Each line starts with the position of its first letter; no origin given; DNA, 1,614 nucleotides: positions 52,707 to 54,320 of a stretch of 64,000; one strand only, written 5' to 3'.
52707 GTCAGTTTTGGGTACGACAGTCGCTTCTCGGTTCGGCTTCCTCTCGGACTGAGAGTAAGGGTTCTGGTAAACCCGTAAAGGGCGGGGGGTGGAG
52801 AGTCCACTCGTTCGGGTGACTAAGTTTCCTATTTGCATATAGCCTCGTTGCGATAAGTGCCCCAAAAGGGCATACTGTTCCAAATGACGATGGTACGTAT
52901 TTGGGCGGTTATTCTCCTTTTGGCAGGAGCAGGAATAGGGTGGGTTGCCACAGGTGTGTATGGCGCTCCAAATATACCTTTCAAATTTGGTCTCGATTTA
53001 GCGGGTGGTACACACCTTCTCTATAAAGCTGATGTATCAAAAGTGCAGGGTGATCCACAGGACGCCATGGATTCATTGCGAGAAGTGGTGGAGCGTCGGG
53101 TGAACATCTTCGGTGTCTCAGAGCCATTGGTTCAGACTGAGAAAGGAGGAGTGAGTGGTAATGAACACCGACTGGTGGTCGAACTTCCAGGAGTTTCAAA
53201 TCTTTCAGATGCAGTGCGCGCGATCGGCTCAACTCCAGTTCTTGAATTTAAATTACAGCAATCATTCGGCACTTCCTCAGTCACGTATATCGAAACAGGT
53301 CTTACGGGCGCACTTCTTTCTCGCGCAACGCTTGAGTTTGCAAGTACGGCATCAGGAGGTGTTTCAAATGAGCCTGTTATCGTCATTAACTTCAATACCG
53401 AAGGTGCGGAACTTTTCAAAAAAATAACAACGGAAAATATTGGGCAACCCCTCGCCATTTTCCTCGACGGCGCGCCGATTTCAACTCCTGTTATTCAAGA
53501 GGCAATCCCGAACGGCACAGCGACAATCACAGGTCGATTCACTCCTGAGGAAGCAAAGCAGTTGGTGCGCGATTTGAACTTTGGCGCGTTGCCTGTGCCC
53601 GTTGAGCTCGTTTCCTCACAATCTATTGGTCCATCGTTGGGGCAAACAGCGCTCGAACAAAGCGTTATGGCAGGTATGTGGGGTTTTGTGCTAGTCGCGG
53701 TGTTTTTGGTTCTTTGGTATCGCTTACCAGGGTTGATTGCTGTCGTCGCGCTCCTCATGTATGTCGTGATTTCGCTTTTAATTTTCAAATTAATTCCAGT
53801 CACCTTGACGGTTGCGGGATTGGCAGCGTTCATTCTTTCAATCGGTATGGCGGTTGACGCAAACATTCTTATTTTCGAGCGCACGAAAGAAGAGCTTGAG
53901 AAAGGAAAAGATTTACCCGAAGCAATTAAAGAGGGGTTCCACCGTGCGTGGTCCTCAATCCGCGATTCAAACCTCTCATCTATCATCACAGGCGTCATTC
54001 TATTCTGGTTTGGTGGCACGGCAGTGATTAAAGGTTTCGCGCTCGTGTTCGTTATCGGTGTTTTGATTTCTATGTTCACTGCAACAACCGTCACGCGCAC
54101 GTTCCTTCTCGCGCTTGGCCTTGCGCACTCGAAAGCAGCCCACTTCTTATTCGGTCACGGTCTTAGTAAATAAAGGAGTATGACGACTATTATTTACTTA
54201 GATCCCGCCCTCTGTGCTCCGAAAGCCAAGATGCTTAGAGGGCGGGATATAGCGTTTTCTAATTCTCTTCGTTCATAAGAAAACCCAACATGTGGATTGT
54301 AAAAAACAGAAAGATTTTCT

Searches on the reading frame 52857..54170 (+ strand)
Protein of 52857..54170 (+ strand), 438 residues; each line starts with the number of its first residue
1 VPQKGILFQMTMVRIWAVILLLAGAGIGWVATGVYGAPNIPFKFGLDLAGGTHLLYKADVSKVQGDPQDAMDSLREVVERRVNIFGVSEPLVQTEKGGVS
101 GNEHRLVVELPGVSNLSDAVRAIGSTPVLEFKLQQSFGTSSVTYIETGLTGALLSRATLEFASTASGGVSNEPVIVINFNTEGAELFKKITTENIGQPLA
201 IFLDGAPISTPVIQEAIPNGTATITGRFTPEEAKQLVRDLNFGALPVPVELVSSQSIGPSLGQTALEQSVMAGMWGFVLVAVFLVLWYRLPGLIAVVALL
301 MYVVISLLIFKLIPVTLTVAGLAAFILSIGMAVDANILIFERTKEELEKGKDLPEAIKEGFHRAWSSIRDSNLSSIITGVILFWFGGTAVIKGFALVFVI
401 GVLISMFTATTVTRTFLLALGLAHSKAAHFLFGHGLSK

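Call 63: search_protein_families(library=pfam, proteins=[window:52857-54170:+], max_evalue=0.0001)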
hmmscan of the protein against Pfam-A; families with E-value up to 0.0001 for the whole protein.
window:52857-54170:+ (438 aa): 5 families
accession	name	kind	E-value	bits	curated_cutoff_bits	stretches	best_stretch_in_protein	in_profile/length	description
PF22599.2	SecDF_P1_head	-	1.2e-24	86.8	27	1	147-247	19-114/114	SecDF, P1 head subdomain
PF02355.23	SecD_SecF_C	-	4e-17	62.7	20.5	1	249-419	13-185/189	Protein export membrane protein SecD/SecF, C-terminal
PF21760.3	SecD_1st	-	1.4e-14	53.7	27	1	71-135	1-59/60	Protein translocase subunit SecDF, P1 domain, N-terminal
PF03176.21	MMPL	-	2e-10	40.6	20.5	1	263-421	139-303/333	MMPL family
PF07549.19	Sec_GG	-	8.1e-05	22.5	20.3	0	41-59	7-25/28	SecD/SecF GG Motif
